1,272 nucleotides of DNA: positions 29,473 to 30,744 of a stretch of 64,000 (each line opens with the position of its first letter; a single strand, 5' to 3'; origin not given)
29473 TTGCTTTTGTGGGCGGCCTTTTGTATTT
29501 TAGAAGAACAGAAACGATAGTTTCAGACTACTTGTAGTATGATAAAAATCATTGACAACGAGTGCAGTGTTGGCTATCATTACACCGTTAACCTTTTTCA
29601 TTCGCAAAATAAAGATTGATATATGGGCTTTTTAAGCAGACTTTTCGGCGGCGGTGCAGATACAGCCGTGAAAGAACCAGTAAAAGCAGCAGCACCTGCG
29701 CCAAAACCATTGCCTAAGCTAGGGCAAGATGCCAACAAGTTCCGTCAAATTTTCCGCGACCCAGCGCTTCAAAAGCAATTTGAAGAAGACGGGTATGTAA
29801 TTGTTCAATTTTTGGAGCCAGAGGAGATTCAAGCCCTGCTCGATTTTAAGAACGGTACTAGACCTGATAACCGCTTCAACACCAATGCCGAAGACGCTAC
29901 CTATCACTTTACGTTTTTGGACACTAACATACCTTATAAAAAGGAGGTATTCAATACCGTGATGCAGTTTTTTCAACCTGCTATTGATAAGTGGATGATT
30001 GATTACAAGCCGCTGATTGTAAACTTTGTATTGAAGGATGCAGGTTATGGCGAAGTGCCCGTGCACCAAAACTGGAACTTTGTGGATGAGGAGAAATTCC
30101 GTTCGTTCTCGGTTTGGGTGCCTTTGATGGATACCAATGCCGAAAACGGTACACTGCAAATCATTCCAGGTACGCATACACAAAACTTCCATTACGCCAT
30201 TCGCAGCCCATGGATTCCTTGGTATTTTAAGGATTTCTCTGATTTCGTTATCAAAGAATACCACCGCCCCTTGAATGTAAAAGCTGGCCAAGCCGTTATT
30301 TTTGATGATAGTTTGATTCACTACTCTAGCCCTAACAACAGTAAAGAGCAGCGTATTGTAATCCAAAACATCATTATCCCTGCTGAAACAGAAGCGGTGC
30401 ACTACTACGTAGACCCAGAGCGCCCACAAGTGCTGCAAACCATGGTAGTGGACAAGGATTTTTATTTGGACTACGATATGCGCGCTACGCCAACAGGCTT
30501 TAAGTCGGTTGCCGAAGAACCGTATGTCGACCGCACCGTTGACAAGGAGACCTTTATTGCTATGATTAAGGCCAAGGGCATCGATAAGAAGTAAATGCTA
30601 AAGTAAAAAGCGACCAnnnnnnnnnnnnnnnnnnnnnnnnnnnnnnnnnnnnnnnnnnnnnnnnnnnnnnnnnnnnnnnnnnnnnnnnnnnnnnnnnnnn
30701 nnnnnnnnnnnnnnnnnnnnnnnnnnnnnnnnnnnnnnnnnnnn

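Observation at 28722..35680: Polysaccharide-type ABC exporter whose Wzm and Wzt genes are split by a methyltransferase and four PhyH-like oxygenase domains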

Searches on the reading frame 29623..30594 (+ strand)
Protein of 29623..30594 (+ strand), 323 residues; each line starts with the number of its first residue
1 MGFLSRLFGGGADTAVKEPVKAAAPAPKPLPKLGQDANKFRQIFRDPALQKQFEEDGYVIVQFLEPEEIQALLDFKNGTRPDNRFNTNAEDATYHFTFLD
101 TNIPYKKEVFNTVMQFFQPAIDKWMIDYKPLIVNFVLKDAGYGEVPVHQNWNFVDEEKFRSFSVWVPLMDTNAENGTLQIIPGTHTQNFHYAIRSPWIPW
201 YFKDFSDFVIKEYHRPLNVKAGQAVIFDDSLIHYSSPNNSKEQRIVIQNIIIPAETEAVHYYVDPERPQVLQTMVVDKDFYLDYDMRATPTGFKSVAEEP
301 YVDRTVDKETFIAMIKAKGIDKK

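Call 3: search_protein_families(library=pfam, proteins=[window:29623-30594:+], max_evalue=0.01)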
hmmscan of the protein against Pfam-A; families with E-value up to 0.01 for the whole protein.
window:29623-30594:+ (323 aa): 3 families
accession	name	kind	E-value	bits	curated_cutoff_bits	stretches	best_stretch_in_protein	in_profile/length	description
PF05721.19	PhyH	-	7.9e-21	75.7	22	1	53-245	1-212/213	Phytanoyl-CoA dioxygenase (PhyH)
PF13759.12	2OG-FeII_Oxy_5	-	0.0043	17.8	27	0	217-247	68-98/101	Putative 2OG-Fe(II) oxygenase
PF05118.21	Asp_Arg_Hydrox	-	0.0044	17.3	22.6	1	214-247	118-150/157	Aspartyl/Asparaginyl beta-hydroxylase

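Call 4: search_protein_families(library=ncbifam, proteins=[window:29623-30594:+], max_evalue=0.01)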
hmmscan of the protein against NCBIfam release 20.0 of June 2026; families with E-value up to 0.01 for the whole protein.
window:29623-30594:+ (323 aa): 4 families
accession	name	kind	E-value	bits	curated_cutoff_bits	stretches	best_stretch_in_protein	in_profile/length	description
TIGR01762.1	chlorin-enz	subfamily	5.7e-09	35.7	226.3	1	159-189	131-161/288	chlorinating enzyme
TIGR04324.1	SpoChoClust_2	subfamily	0.00072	19.2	150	1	163-247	127-208/248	sporadic carbohydrate cluster 2OG-Fe(II) oxygenase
TIGR02408.1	ectoine_ThpD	equivalog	0.0016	17.8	336.5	0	158-189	142-173/277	ectoine hydroxylase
NF045813.1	DxPntBtaHylase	equivalog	0.0058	16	550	0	145-188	134-176/285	1-deoxypentalenic acid 11-beta-hydroxylase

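Call 57: search_solved_structures(query=window:29623-30591:+, max_evalue=0.1, show_alignments=2)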
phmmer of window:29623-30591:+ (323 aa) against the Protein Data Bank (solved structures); distinct sequences matched with E-value up to 0.1: 10.
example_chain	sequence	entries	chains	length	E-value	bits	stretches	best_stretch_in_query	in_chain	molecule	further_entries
2opw_A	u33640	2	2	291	2.6e-06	30.2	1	130-243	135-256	PHYHD1 protein | Phytanoyl-CoA dioxygenase domain-containing protein 1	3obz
2fct_A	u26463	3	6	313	1.3e-05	27.9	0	156-194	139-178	syringomycin biosynthesis enzyme 2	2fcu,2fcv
4xab_A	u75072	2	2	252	0.00066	22.3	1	135-257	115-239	EvdO2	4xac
3gja_A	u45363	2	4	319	0.0019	20.8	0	161-187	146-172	CytC3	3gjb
5ep9_A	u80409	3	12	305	0.011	18.3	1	137-251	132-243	SnoN,Epimerase SnoN | SnoN,SnoN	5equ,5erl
2rdn_A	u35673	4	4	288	0.017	17.7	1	145-249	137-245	1-deoxypentalenic acid 11-beta hydroxylase; Fe(II)/alpha-ketoglutarate dependent hydroxyla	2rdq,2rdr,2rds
9c9n_A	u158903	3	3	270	0.02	17.4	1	135-249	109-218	Fe/2-OG dependent dioxygenase MysH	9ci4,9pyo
9pze_A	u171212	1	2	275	0.02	17.4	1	135-247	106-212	Fe/2-OG dependent dioxygenase MysH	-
2a1x_A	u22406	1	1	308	0.036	16.6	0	145-247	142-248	Phytanoyl-CoA dioxygenase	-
8zyb_E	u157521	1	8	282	0.046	16.2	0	165-243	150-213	DhiD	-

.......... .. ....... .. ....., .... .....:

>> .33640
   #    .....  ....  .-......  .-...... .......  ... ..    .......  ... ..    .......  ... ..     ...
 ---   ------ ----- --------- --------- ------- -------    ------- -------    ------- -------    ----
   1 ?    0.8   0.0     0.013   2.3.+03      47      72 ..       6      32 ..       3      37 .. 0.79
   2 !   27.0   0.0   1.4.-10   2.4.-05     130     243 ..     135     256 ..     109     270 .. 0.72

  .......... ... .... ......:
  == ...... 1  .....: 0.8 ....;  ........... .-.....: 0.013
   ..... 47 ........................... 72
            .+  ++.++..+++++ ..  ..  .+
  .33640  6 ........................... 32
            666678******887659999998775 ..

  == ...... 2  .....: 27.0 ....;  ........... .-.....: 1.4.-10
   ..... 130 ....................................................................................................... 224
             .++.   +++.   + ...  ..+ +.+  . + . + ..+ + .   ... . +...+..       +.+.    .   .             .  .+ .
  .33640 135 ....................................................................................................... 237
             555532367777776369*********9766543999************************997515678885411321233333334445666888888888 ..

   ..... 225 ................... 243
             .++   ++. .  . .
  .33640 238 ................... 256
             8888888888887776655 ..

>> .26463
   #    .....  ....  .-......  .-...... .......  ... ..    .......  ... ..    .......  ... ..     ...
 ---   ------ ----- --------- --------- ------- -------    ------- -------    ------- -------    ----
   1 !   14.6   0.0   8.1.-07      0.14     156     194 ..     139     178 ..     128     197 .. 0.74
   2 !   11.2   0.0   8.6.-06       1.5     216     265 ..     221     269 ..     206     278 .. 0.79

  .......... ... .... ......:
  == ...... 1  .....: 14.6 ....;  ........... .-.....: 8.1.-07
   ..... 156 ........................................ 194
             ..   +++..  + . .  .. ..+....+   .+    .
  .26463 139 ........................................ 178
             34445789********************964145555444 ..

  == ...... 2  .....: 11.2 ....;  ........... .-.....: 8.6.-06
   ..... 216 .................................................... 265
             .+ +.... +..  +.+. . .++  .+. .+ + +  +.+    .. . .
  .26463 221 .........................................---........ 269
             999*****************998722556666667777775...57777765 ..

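Call 67: search_protein_representatives(protein=window:29623-30591:+)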
Query: 323 residues. Proteins with E-value up to 0.001 (for the whole library): 3035; up to 1e-10: 2201; up to 1e-30: 350. The best 150 are listed.
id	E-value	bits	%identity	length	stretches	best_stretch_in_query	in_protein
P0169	2.0e-178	609.0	83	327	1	1-323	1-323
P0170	1.5e-134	464.8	36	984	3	41-312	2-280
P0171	6.8e-98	344.3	29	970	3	44-308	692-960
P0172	1.2e-96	340.3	38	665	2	42-303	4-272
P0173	3.1e-91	322.5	37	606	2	41-316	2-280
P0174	8.6e-91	321.0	29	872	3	33-307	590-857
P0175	1.1e-87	310.8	28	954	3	42-308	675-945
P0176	6.4e-87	308.3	36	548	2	41-287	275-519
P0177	4.9e-86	305.4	30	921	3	42-294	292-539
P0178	6.2e-83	295.2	33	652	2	41-322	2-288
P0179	1.5e-81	290.6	32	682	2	41-319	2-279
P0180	9.6e-81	288.0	35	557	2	53-286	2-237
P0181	3.9e-80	286.0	34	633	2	42-317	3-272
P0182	9.8e-76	271.5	26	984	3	14-316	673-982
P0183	1.2e-74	267.9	33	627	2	43-285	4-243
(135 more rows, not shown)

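Call 68: search_dna_similar(query=window:29623-30591:+, collection=plasmids, mode=protein, max_evalue=1e-10, max_rows=15)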
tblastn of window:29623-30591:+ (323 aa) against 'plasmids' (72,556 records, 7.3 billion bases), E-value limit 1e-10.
Records with a match: 3; places in all: 4; records where one place covers at least 80% of the query: 1.
Best place of each record, by identity: <60% 3.
By first word of the organism name: Nostoc 1; Methylomagnum 1; Oscillatoria 1.
By predicted mobility (MOB-suite, as given by PLSDB): non-mobilizable 3.
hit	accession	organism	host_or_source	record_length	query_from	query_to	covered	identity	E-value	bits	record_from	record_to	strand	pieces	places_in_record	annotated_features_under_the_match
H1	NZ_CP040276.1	Nostoc sp. C052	Blasia pusilla,pure culture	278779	42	317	85%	28.5%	8e-26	115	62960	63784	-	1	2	tetratricopeptide repeat protein | AMP-binding protein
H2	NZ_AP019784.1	Methylomagnum ishizawai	-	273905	38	283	76%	30.2%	1e-25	114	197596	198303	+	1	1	phytanoyl-CoA dioxygenase family protein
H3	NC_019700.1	Oscillatoria acuminata PCC 6304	-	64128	48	302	79%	27.6%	4e-20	99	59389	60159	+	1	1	phytanoyl-CoA dioxygenase family protein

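Call 69: get_annotated_region(hit=H2, flank=15000)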
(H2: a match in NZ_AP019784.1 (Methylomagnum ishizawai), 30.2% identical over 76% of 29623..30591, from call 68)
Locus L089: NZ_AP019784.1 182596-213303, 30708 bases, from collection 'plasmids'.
description: Methylomagnum ishizawai strain RS11D-Pr plasmid pRS11DPr1, complete sequence
organism: Methylomagnum ishizawai (NCBI taxid 1760988)
taxonomy: Bacteria; Pseudomonadota; Gammaproteobacteria; Methylococcales; Methylococcaceae; Methylomagnum; Methylomagnum ishizawai
host: -; source: -; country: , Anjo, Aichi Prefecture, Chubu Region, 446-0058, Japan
typing (MOB-suite, as given by PLSDB): non-mobilizable
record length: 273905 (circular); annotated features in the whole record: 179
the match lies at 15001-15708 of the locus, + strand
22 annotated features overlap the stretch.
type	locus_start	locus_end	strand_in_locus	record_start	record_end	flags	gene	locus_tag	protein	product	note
CDS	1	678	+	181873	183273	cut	-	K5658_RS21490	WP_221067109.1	glycosyltransferase family 4 protein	-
CDS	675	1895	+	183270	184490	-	-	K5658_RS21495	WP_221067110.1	glycosyltransferase family 4 protein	-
CDS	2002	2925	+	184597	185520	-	-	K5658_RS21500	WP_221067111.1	NAD(P)-dependent oxidoreductase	-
CDS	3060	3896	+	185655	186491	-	-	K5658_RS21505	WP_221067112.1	polyprenyl synthetase family protein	GO:0008299 - isoprenoid biosynthetic process [Evidence IEA]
CDS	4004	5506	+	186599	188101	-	-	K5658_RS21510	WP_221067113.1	twitch domain-containing radical SAM protein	-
CDS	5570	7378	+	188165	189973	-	asnB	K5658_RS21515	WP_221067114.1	asparagine synthase (glutamine-hydrolyzing)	GO:0006529 - asparagine biosynthetic process [Evidence IEA]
CDS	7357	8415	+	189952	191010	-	-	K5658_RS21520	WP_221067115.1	UbiA family prenyltransferase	-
CDS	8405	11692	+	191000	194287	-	-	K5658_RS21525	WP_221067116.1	hypothetical protein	-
CDS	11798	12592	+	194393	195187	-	-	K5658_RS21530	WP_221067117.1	ABC transporter permease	-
CDS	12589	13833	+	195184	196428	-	-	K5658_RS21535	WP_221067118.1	ABC transporter ATP-binding protein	-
CDS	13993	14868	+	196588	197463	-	-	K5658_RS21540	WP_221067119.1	class I SAM-dependent methyltransferase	-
CDS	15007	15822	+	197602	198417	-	-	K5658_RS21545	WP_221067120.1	phytanoyl-CoA dioxygenase family protein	-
CDS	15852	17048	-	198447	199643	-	-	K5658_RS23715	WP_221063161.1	transposase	GO:0006313 - DNA transposition [Evidence IEA]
CDS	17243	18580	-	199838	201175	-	-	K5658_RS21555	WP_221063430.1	transposase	GO:0006313 - DNA transposition [Evidence IEA]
CDS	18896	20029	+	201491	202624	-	-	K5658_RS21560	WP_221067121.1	sulfotransferase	-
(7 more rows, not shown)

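Call 70: get_annotated_region(hit=H3, flank=12000)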
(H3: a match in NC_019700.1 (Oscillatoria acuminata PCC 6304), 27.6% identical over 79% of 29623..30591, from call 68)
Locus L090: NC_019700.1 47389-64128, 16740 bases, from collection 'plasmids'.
description: Oscillatoria acuminata PCC 6304 plasmid pOSCIL6304.01, complete sequence
organism: Oscillatoria acuminata PCC 6304 (NCBI taxid 56110)
taxonomy: Bacteria; Cyanobacteriota; Cyanophyceae; Oscillatoriales; Oscillatoriaceae; Oscillatoria; Oscillatoria acuminata; Oscillatoria acuminata PCC 6304
host: -; source: -; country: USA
typing (MOB-suite, as given by PLSDB): non-mobilizable
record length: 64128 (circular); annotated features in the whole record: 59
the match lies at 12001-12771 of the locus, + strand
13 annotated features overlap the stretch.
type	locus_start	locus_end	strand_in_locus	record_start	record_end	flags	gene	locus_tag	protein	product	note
CDS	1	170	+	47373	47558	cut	-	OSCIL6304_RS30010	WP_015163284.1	hypothetical protein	-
CDS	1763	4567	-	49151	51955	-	-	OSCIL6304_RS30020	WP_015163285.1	AMP-binding protein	-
CDS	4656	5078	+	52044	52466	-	-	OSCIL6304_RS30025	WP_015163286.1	putative toxin-antitoxin system toxin component, PIN family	-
CDS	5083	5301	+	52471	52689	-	-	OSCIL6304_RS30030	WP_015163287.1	toxin-antitoxin system HicB family antitoxin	-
CDS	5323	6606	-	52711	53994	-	-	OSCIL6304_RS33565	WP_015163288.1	sulfotransferase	-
CDS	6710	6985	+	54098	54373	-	-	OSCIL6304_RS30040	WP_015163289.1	DUF2281 domain-containing protein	-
CDS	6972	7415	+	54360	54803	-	-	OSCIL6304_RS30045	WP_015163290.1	PIN domain-containing protein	-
CDS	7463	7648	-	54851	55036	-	-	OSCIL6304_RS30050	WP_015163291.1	hypothetical protein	-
CDS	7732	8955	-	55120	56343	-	-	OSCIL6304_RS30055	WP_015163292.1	ISAzo13 family transposase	-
CDS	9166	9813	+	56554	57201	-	-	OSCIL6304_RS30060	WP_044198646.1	hypothetical protein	-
CDS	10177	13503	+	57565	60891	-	-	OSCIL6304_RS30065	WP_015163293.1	phytanoyl-CoA dioxygenase family protein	-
CDS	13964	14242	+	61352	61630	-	-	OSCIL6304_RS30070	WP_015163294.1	hypothetical protein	-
CDS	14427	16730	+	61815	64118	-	-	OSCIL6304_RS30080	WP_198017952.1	glycosyltransferase family 4 protein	-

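Call 77: search_solved_structures(query=A5, max_evalue=0.001)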
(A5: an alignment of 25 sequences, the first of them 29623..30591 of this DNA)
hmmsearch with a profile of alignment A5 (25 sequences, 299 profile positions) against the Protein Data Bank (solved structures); distinct sequences matched with E-value up to 0.001: 14.
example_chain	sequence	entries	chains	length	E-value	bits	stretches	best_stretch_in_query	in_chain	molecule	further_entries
2opw_A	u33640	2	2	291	4.3e-13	52.2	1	77-214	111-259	PHYHD1 protein | Phytanoyl-CoA dioxygenase domain-containing protein 1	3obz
2a1x_A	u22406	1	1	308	3.2e-09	39.5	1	108-251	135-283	Phytanoyl-CoA dioxygenase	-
5epa_A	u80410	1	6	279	8.5e-09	38.1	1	15-219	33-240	SnoK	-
9c9n_A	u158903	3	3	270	4.2e-08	35.8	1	105-215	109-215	Fe/2-OG dependent dioxygenase MysH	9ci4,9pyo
9pze_A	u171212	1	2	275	4.4e-08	35.8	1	105-215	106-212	Fe/2-OG dependent dioxygenase MysH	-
6zyk_A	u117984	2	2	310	2e-07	33.6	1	106-213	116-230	Monooxygenase | Uncharacterized protein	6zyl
4xab_A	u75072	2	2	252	6e-06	28.7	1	112-220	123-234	EvdO2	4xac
2fct_A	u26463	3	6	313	2.1e-05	27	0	130-159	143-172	syringomycin biosynthesis enzyme 2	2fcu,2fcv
4xaa_A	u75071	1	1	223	4.7e-05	25.8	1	110-215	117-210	Putative oxygenase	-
5ep9_A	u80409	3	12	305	5.2e-05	25.7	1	11-215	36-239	SnoN,Epimerase SnoN | SnoN,SnoN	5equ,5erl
3emr_A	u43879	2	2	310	9.7e-05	24.8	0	14-163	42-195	EctD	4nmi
3gja_A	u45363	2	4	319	0.00013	24.4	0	131-163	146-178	CytC3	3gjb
6ec3_A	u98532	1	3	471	0.00016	24.1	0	14-215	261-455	Methyltransferase domain-containing protein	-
4mhr_A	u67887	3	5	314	0.00098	21.5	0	128-213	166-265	Ectoine hydroxylase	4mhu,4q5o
